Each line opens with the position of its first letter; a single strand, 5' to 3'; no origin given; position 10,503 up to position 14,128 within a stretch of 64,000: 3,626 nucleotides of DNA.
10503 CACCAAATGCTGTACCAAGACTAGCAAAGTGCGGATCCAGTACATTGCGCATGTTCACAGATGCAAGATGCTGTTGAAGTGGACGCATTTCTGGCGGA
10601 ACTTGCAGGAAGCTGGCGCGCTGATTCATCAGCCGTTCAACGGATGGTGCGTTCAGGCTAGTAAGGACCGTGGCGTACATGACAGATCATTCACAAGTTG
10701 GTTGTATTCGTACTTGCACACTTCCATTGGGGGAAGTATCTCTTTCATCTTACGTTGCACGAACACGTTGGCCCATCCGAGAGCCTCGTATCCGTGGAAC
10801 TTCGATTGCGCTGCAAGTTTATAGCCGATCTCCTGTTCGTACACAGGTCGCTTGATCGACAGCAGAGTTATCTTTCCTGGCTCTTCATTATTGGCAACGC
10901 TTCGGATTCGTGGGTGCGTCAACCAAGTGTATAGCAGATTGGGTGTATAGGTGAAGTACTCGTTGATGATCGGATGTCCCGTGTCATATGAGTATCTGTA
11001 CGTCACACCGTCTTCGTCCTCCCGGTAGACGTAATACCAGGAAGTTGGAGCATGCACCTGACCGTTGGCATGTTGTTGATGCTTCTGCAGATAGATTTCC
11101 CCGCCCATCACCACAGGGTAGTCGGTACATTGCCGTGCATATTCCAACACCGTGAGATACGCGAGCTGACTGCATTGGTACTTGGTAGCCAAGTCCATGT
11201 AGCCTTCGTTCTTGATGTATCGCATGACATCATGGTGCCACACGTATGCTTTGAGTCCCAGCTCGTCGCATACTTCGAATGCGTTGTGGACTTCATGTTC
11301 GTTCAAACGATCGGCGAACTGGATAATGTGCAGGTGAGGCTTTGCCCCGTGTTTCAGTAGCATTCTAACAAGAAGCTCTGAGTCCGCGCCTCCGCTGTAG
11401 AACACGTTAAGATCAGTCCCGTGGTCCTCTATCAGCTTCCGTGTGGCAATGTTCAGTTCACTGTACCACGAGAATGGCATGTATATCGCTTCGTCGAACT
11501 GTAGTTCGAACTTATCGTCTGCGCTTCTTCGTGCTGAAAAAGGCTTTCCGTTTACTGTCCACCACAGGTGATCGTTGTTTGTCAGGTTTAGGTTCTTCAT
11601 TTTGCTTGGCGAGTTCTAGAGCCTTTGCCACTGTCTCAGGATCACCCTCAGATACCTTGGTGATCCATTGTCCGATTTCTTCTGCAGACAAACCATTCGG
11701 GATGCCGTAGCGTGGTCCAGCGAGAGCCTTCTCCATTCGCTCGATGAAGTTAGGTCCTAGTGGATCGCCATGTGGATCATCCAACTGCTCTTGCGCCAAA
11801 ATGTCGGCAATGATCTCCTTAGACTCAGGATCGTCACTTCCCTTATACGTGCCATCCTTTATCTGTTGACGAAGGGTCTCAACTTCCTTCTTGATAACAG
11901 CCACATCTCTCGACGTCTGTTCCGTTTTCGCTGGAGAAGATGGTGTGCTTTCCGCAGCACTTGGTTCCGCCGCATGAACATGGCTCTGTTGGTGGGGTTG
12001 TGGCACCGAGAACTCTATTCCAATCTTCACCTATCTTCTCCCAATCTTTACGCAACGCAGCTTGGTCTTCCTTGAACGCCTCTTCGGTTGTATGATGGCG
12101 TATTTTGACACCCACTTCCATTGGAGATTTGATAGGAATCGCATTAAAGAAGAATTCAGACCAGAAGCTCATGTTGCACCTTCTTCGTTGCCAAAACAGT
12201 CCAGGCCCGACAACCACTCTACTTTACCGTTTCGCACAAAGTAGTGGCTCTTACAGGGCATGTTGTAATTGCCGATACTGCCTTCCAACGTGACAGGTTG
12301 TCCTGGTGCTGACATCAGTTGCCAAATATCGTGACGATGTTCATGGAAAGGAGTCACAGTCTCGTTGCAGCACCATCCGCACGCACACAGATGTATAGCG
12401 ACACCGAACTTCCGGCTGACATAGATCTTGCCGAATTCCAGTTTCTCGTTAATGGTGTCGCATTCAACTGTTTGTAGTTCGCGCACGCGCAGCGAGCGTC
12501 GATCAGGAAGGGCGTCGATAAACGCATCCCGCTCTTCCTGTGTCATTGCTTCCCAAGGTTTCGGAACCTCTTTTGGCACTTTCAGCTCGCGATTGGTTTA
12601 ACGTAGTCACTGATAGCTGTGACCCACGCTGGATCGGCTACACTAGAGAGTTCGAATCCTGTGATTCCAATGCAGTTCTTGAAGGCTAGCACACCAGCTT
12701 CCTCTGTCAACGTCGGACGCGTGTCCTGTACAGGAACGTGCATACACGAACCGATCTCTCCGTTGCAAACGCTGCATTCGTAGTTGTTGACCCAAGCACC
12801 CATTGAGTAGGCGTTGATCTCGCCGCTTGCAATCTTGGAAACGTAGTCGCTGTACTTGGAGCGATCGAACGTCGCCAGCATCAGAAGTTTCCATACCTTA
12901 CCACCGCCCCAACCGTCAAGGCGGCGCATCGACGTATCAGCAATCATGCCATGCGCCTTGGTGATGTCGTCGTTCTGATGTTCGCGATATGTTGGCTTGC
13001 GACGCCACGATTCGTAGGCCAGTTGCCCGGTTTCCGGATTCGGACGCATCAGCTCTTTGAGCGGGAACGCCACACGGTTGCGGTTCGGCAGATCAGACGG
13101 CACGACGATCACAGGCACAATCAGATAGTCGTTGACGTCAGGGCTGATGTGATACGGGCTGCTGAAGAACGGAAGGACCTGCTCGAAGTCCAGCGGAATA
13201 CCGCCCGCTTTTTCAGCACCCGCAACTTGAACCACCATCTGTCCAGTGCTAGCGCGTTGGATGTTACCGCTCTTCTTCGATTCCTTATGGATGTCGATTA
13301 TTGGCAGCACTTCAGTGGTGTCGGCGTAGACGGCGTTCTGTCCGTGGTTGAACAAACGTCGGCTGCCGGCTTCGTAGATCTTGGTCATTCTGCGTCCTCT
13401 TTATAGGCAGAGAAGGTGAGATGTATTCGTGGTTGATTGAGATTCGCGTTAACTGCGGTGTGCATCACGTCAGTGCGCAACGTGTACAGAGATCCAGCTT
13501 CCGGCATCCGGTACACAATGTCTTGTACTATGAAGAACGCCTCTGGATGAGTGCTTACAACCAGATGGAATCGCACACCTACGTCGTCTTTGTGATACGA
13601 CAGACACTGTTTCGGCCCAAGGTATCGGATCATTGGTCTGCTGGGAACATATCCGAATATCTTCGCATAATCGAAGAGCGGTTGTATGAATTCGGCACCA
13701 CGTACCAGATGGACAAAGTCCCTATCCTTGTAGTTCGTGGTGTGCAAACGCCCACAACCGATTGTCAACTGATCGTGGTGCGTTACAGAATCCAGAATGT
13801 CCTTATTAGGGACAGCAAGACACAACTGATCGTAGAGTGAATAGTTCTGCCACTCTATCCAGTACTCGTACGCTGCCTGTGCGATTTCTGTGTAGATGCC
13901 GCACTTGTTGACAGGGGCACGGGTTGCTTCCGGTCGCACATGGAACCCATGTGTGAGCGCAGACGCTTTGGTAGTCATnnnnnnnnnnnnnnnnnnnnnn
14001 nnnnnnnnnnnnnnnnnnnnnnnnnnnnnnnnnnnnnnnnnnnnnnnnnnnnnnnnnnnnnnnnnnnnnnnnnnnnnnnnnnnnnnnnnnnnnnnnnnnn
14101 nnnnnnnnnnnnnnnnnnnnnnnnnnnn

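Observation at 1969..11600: Phage-encoded 15-gene 'biosynthetic-like' operon: 3 desaturases, 4 2OG/Fe(II) dioxygenases, radical SAM, PLP enzyme, GNATs and a PP-loop ligase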

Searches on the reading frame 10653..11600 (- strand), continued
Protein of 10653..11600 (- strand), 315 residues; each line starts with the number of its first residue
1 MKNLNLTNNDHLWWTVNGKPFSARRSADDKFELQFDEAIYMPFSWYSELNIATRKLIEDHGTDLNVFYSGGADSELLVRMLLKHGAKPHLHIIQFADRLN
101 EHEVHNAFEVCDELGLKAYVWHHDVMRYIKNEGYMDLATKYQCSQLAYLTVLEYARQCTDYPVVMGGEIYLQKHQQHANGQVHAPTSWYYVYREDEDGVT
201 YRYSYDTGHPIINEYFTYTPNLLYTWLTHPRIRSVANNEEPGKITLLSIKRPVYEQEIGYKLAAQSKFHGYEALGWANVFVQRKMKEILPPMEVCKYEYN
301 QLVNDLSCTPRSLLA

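Call 97: search_protein_families(library=pfam, proteins=[P0103, P0108, P0121, P0130, P0107, P0170, P0167, P0082, P0091, P0156], max_evalue=0.01)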
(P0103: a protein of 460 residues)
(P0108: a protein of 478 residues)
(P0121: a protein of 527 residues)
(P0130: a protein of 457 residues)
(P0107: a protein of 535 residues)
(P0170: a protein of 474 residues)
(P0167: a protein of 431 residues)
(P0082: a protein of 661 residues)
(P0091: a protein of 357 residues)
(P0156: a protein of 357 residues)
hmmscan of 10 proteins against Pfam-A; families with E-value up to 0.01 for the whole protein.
P0103 (460 aa): 7 families
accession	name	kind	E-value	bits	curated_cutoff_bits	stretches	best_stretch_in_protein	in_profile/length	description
PF00583.31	Acetyltransf_1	-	4.4e-11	43.5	20.7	1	44-111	29-98/116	Acetyltransferase (GNAT) family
PF13508.13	Acetyltransf_7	-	7.5e-08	33.1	27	1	50-112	5-67/84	Acetyltransferase (GNAT) domain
PF13673.13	Acetyltransf_10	-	0.00011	22.7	23.6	1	43-131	26-111/128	Acetyltransferase (GNAT) domain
PF01171.26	ATP_bind_3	-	0.00035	20.8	27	1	215-365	4-154/182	PP-loop family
PF14542.12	Acetyltransf_CG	-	0.00046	20.7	30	1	79-109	31-61/80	GCN5-related N-acetyl-transferase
PF08445.16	FR47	-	0.0018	18.6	22.1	1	77-130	26-80/86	FR47-like protein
PF13527.13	Acetyltransf_9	-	0.0036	17.7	25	0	80-113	80-113/127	Acetyltransferase (GNAT) domain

P0108 (478 aa): 4 families
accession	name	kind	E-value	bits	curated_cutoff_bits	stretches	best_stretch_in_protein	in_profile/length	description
PF00583.31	Acetyltransf_1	-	8.2e-12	45.9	20.7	1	34-124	21-116/116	Acetyltransferase (GNAT) family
PF13508.13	Acetyltransf_7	-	8.4e-10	39.3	27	1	45-125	3-83/84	Acetyltransferase (GNAT) domain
PF13673.13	Acetyltransf_10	-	6e-07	29.9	23.6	1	45-129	31-112/128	Acetyltransferase (GNAT) domain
PF03054.22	tRNA_Me_trans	-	0.0014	18.8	20.6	1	220-298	3-89/202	tRNA methyl transferase HUP domain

P0121 (527 aa): 0 families

P0130 (457 aa): 1 family
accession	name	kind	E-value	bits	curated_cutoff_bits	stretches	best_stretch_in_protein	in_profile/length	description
PF06508.19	QueC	-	0.0016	18.5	22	1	220-283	4-66/210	Queuosine biosynthesis protein QueC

P0107 (535 aa): 0 families

P0170 (474 aa): 3 families
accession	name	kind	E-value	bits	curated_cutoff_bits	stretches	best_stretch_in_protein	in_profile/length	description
PF00583.31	Acetyltransf_1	-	1.6e-07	32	20.7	1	344-449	8-116/116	Acetyltransferase (GNAT) family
PF13508.13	Acetyltransf_7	-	5.7e-07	30.3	27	1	375-450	5-83/84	Acetyltransferase (GNAT) domain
PF13673.13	Acetyltransf_10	-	2.4e-06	28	23.6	1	374-462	32-119/128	Acetyltransferase (GNAT) domain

P0167 (431 aa): 1 family
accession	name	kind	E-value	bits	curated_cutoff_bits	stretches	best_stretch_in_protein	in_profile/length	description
PF06508.19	QueC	-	0.0026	17.7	22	1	63-133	4-75/210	Queuosine biosynthesis protein QueC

P0082 (661 aa): 1 family
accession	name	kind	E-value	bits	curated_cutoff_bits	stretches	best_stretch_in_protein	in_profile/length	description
PF00733.27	Asn_synthase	-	0.0066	16.6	21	0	57-167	13-126/354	Asparagine synthase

P0091 (357 aa): 0 families

P0156 (357 aa): 0 families

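Call 98: find_encoding_contigs(protein=P0108, flank=10000, max_places=2)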
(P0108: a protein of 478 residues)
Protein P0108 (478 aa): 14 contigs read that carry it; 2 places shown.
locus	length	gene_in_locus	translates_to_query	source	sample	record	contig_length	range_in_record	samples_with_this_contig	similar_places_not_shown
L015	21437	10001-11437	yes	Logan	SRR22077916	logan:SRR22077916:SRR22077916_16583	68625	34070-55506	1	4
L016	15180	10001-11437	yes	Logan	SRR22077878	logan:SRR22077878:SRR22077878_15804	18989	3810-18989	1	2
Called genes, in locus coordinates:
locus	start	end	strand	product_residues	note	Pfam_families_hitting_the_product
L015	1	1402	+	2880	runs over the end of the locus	-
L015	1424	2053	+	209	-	-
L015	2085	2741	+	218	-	-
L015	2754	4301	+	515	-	-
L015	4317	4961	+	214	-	-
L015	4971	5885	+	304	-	PF18683:ChiW_Ig_like (weak)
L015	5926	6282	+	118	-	-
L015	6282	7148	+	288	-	-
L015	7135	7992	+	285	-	-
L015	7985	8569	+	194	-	-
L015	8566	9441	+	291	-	-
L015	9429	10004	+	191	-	-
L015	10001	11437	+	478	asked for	PF00583:Acetyltransf_1, PF13508:Acetyltransf_7, PF13673:Acetyltransf_10 (weak)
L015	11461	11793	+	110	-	-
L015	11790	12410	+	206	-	PF05118:Asp_Arg_Hydrox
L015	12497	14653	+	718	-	-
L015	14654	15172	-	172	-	PF00383:dCMP_cyt_deam_1, PF14437:MafB19-deam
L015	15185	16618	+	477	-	PF13671:AAA_33, PF00149:Metallophos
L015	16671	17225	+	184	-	-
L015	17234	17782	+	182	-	-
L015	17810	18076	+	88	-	PF06233:Usg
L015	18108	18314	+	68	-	-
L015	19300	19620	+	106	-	-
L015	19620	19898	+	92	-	-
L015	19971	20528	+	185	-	-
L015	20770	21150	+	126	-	PF02617:ClpS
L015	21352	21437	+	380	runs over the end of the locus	-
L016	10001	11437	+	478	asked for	PF00583:Acetyltransf_1, PF13508:Acetyltransf_7, PF13673:Acetyltransf_10 (weak)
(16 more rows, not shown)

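Call 99: find_encoding_contigs(protein=P0170, flank=10000, max_places=2)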
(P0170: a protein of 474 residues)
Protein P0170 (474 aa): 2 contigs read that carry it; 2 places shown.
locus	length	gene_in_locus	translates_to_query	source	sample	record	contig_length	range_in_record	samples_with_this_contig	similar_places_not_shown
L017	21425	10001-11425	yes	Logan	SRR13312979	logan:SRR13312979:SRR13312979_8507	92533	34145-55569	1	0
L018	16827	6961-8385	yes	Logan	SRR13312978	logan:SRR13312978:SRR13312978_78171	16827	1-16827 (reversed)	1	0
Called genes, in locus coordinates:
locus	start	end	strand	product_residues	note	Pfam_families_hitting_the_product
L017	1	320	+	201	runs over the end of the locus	-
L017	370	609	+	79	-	-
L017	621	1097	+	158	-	-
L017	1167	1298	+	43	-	-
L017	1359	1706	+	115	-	-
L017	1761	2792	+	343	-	-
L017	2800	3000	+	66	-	-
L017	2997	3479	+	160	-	-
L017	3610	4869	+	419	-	PF00133:tRNA-synt_1, PF01406:tRNA-synt_1e (faint), PF09334:tRNA-synt_1g, PF00133:tRNA-synt_1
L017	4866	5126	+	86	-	-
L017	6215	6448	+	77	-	-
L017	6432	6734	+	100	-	-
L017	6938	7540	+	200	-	PF00106:adh_short (faint)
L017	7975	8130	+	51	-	-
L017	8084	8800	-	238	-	-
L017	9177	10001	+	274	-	-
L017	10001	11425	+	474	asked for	PF00583:Acetyltransf_1 (weak), PF13673:Acetyltransf_10 (weak), PF13508:Acetyltransf_7 (weak)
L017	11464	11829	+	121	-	-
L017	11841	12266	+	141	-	-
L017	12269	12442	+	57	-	-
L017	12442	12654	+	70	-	-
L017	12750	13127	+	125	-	PF14354:Lar_restr_allev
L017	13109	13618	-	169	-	-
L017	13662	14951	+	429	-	PF02403:Seryl_tRNA_N, PF00587:tRNA-synt_2b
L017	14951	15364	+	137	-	-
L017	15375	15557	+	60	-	-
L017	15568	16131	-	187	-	PF01966:HD (weak)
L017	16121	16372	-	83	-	-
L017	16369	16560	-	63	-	-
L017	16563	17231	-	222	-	-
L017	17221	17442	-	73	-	-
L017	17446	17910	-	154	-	-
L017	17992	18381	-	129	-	-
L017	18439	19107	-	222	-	-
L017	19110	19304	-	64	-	-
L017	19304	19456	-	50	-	-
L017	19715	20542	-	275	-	PF04446:Thg1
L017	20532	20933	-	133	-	-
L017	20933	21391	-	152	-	PF09424:YqeY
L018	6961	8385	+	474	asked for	PF00583:Acetyltransf_1 (weak), PF13673:Acetyltransf_10 (weak), PF13508:Acetyltransf_7 (weak)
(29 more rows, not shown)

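Call 113: search_protein_families(library=pfam, proteins=[L008:10953-11273:+, L008:12740-13051:+, L015:11461-11793:+, L017:11464-11829:+, L017:11841-12266:+, L005:9674-9976:+, L011:9676-9993:+, L004:9753-9983:+, L008:11273-12166:+, L015:9429-10004:+], max_evalue=0.1)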
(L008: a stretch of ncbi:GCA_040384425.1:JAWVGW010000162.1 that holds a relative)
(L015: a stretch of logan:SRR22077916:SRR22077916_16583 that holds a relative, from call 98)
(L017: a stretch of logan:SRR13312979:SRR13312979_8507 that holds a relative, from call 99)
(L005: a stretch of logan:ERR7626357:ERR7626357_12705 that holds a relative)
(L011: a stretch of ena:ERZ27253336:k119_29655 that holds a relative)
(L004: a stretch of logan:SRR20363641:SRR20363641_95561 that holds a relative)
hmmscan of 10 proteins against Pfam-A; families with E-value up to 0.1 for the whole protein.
L008:10953-11273:+ (106 aa): 0 families

L008:12740-13051:+ (103 aa): 1 family
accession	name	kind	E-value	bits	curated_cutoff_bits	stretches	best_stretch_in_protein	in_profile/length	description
PF14083.11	PGDYG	-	0.09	13.6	27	0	61-92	70-101/102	PGDYG protein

L015:11461-11793:+ (110 aa): 0 families

L017:11464-11829:+ (121 aa): 1 family
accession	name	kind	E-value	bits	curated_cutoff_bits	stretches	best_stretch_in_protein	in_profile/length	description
PF20037.4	DUF6440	-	0.0011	19.2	26.5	1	83-120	13-52/53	Family of unknown function (DUF6440)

L017:11841-12266:+ (141 aa): 0 families

L005:9674-9976:+ (100 aa): 1 family
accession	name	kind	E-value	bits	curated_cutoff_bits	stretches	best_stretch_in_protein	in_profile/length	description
PF20137.4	DUF6527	-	0.002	18.4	23.6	1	60-97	29-60/63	Family of unknown function (DUF6527)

L011:9676-9993:+ (105 aa): 1 family
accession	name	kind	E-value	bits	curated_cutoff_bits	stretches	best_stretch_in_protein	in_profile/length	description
PF20137.4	DUF6527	-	0.0052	17.1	23.6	1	59-102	23-60/63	Family of unknown function (DUF6527)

L004:9753-9983:+ (76 aa): 1 family
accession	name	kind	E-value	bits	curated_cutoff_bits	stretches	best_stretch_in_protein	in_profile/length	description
PF24153.1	Meg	-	0.011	16.4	27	1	5-64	14-73/88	Maternally expressed gene family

L008:11273-12166:+ (297 aa): 2 families
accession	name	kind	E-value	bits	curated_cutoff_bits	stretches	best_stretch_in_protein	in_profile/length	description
PF04055.27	Radical_SAM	-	0.00028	21.5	29.5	0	42-70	3-32/166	Radical SAM superfamily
PF25008.1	DUF7784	-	0.017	15.2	27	1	62-111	105-155/182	Domain of unknown function (DUF7784)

L015:9429-10004:+ (191 aa): 0 families

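Call 121: find_related_loci(query=A1, collection=viral_contigs, flank=10000)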
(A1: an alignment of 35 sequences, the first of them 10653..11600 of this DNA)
Query A1 (315 aa) in viral_contigs; peptide patterns used: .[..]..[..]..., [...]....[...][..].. (x = any residue, [..] = any of these).
223 stretches matched a pattern; 1 encode a relative of the query (tblastn E <= 1e-3); 1 distinct loci.
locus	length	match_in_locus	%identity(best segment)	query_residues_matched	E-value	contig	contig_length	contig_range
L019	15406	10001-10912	47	3-308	7e-96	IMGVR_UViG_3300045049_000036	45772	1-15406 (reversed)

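Call 122: find_encoding_contigs(protein=P0069, flank=10000, max_places=1)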
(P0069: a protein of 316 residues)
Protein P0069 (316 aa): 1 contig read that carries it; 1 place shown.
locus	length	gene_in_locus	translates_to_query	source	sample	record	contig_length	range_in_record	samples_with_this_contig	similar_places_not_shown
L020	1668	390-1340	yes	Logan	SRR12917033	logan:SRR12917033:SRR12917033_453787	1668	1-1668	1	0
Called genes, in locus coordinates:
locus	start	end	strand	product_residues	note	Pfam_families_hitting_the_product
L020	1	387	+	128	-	?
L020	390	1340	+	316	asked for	-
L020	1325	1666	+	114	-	?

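Call 123: find_encoding_contigs(protein=P0079, flank=10000, max_places=1)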
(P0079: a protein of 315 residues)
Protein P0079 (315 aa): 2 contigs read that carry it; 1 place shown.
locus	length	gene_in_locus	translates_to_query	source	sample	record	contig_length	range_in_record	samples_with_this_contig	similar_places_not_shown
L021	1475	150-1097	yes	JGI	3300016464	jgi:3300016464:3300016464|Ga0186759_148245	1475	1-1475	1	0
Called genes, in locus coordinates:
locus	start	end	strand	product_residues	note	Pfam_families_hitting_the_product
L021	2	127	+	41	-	?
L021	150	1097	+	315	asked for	-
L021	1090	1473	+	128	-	?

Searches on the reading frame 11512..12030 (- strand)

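Call 4: search_protein_families(library=pfam, proteins=[window:11512-12030:-], max_evalue=0.01)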
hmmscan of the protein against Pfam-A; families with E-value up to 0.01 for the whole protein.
window:11512-12030:- (172 aa): 0 families

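Call 8: search_protein_families(library=phrogs, proteins=[window:11512-12030:-], max_evalue=0.01)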
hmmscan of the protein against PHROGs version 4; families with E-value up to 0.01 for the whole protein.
window:11512-12030:- (172 aa): 0 families

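Call 88: search_protein_families(library=pfam, proteins=[window:11512-12030:-], max_evalue=10)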
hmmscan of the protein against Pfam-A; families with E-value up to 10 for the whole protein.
window:11512-12030:- (172 aa): 1 family
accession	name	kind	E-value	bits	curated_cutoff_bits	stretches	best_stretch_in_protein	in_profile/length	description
PF04316.19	FlgM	-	0.013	16.1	25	1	45-63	25-43/55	Anti-sigma-28 factor, FlgM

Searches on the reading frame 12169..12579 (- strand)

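Call 39: search_protein_families(library=pfam, proteins=[window:12169-12579:-], max_evalue=0.05)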
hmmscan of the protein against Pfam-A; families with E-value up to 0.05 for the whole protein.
window:12169-12579:- (136 aa): 2 families
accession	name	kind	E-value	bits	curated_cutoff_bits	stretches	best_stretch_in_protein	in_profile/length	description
PF20137.4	DUF6527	-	8.5e-15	54.8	23.6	1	60-123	2-63/63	Family of unknown function (DUF6527)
PF23768.1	DUF7167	-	0.034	14.7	24.4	0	9-22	27-40/60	Domain of unknown function (DUF7167)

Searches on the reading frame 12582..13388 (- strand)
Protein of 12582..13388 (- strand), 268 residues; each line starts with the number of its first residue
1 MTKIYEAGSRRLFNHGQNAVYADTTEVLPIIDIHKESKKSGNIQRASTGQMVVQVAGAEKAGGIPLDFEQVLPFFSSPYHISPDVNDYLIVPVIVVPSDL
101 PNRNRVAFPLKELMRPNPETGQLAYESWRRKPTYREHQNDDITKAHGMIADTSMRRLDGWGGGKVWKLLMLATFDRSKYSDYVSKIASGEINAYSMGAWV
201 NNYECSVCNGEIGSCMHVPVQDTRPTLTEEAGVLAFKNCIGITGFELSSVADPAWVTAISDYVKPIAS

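Call 4: search_protein_families(library=pfam, proteins=[window:12582-13388:-], max_evalue=0.01)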
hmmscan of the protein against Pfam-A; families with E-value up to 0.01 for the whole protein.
window:12582-13388:- (268 aa): 0 families

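Call 8: search_protein_families(library=phrogs, proteins=[window:12582-13388:-], max_evalue=0.01)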
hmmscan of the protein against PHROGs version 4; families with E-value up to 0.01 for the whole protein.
window:12582-13388:- (268 aa): 2 families
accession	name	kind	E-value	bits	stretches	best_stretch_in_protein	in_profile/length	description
phrog_18299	-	head and packaging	5.7e-66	223.4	1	29-263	20-251/257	head maturation protease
phrog_2774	-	unknown function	2.2e-06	27.4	1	125-261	70-211/1263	-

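Call 41: search_dna_similar(query=window:12582-13388:-, collection=phages, mode=protein, max_rows=25, max_evalue=0.00001)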
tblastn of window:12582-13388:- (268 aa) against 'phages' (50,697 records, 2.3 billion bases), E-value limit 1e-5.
Records with a match: 106; places in all: 106; records where one place covers at least 80% of the query: 81.
Best place of each record, by identity: <60% 106.
By first word of the organism name: Erwinia 49; Pseudomonas 14; Gordonia 9; Dickeya 8; Burkholderia 5; Rhizobium 5; Xanthomonas 4; Vibrio 2; Achromobacter 2; Ralstonia 2; and 5 more.
By host as written in the record: Erwinia amylovora 43; Pseudomonas putida KT2440 and Paw85 9; Dickeya solani MK10 6; Gordonia terrae 3612 6; Burkholderia cenocepacia 4; Xanthomonas hortorum pv. vitians CFBP8640 3; - 3; Gordonia terrae CAG3 3; and 20 more.
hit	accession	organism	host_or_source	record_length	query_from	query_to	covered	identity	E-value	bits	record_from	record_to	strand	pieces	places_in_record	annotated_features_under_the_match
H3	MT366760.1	Vibrio phage vB_VcorM_GR7B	Vibrio coralliilyticus RE98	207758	31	267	88%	46.3%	2e-63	220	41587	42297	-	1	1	hypothetical protein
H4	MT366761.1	Vibrio phage vB_VcorM_GR11A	Vibrio coralliilyticus RE98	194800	31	268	89%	44.8%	1e-60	212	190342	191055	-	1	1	hypothetical protein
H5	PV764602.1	Xanthomonas phage PhiXhv-15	Xanthomonas hortorum pv. vitians ...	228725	31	266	88%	41.1%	3e-54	194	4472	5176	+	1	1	head maturation protease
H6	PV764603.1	Xanthomonas phage PhiXhv-16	Xanthomonas hortorum pv. vitians ...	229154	31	266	88%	41.1%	3e-54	194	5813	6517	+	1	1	head maturation protease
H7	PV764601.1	Xanthomonas phage PhiXhv-12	Xanthomonas hortorum pv. vitians ...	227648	31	266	88%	41.1%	3e-54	193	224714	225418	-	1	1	head maturation protease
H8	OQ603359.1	Erwinia phage Ep032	Erwinia sp. YA1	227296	31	266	88%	40.7%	2e-53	191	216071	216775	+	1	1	record has no annotation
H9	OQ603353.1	Xanthomonas phage Ep026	Xanthomonas sp. Q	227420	31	266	88%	40.7%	2e-53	191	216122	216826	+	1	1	record has no annotation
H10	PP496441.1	Pseudomonas phage vB_PpuM-Pori-4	Pseudomonas putida KT2440 and Paw85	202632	31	260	86%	40.6%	1e-45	169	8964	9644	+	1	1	head maturation protease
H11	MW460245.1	Burkholderia phage BCSR5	Burkholderia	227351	44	261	81%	42.8%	3e-49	179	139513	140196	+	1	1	endolysin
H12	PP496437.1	Pseudomonas phage vB_PpuM-Aura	Pseudomonas putida KT2440 and Paw85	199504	31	260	86%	40.2%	1e-45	169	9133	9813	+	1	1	head maturation protease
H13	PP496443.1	Pseudomonas phage vB_PpuM-Lauda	Pseudomonas putida KT2440 and Paw85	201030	31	260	86%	40.2%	1e-45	169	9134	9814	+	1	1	head maturation protease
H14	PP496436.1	Pseudomonas phage vB_PpuM-Illi-2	Pseudomonas putida KT2440 and Paw85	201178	31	260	86%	40.2%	1e-45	169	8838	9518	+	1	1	head maturation protease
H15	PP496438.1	Pseudomonas phage vB_PpuM-SKa-4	Pseudomonas putida KT2440 and Paw85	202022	31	260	86%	40.2%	1e-45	169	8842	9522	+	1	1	head maturation protease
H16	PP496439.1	Pseudomonas phage vB_PpuM-Amme-1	Pseudomonas putida KT2440 and Paw85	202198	31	260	86%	40.2%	1e-45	169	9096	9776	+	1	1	head maturation protease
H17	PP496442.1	Pseudomonas phage vB_PpuM-Voja-6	Pseudomonas putida KT2440 and Paw85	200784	31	260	86%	40.2%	2e-45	169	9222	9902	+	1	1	head maturation protease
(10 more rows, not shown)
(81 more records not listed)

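Call 43: get_annotated_region(hit=H3, flank=14000)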
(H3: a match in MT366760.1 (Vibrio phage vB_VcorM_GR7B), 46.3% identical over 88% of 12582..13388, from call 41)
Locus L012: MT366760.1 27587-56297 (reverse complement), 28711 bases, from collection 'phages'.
description: Vibrio phage vB_VcorM_GR7B, complete genome.
organism: Vibrio phage vB_VcorM_GR7B (NCBI taxid 2711165)
taxonomy: Viruses; Duplodnaviria; Heunggongvirae; Uroviricota; Caudoviricetes
host: Vibrio coralliilyticus RE98; source: seawater from an oyster hatchery; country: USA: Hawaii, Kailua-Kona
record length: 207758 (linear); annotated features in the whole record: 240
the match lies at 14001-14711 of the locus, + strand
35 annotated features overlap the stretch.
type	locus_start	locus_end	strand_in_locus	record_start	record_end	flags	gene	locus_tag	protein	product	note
CDS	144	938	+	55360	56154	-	-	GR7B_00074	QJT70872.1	hypothetical protein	-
CDS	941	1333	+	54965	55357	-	-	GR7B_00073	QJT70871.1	hypothetical protein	-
CDS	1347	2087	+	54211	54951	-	-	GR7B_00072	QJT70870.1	GTP cyclohydrolase I type 1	-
CDS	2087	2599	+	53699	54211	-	-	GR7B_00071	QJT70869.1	hypothetical protein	-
CDS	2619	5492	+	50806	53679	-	-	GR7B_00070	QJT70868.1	hypothetical protein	-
CDS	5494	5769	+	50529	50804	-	-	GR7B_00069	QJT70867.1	hypothetical protein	-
CDS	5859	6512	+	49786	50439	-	-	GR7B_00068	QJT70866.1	hypothetical protein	-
CDS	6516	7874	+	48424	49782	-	-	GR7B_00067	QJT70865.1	DNA helicase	-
CDS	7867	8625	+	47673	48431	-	-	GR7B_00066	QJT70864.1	hypothetical protein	-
CDS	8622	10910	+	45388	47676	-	-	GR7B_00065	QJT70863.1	hypothetical protein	-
CDS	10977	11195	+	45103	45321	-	-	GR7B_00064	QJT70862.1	hypothetical protein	-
CDS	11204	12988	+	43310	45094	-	-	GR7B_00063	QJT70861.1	hypothetical protein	-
CDS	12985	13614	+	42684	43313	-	-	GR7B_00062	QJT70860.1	hypothetical protein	-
CDS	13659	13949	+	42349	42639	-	-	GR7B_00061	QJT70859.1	hypothetical protein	-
CDS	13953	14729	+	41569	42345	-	-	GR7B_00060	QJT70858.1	hypothetical protein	-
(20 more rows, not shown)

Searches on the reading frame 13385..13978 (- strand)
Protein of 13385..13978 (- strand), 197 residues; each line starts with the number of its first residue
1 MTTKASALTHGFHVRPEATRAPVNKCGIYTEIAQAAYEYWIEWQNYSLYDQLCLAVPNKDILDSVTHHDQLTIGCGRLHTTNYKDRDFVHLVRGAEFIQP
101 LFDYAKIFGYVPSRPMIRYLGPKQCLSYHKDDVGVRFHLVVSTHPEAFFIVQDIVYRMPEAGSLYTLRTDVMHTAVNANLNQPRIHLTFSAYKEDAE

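Call 39: search_protein_families(library=pfam, proteins=[window:13385-13978:-], max_evalue=0.05)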
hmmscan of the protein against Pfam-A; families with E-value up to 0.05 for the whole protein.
window:13385-13978:- (197 aa): 1 family
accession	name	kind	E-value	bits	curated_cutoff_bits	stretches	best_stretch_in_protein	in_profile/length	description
PF05118.21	Asp_Arg_Hydrox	-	2.2e-05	24.8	22.6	1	115-190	78-153/157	Aspartyl/Asparaginyl beta-hydroxylase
